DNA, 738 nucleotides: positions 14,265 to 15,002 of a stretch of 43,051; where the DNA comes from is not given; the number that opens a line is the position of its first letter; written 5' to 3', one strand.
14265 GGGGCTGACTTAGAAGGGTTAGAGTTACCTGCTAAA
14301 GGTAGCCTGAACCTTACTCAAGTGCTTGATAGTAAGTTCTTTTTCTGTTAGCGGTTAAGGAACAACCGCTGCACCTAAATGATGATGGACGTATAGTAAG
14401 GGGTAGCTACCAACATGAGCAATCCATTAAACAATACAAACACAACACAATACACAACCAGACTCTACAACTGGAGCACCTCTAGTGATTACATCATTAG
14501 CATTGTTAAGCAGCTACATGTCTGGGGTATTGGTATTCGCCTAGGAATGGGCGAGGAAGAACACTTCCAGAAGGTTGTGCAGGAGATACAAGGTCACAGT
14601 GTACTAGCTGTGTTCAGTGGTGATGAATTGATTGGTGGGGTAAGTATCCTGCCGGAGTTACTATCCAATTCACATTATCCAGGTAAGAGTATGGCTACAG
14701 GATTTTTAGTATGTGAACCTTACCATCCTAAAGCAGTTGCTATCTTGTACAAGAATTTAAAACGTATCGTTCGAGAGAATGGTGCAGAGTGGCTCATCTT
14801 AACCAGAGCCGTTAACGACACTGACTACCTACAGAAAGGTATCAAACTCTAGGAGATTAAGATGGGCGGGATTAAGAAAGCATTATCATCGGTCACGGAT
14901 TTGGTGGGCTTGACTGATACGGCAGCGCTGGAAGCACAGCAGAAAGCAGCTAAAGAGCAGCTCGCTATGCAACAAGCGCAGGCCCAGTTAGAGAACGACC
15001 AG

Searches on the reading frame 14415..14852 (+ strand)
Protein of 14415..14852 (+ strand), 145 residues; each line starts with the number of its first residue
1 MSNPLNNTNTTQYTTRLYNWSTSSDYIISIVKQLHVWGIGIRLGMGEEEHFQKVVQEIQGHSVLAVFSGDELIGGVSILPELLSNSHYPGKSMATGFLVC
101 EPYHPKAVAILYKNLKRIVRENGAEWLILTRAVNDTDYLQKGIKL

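Call 40: search_protein_families(library=pfam, proteins=[window:14415-14852:+], max_evalue=10)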
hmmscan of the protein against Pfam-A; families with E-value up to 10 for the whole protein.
window:14415-14852:+ (145 aa): 0 families

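Call 67: search_protein_families(library=phrogs, proteins=[window:14415-14852:+], max_evalue=0.00001)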
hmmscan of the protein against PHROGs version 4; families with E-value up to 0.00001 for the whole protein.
window:14415-14852:+ (145 aa): 1 family
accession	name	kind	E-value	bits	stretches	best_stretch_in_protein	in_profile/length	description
phrog_5167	-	unknown function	1.3e-40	139.7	1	16-145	2-131/134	-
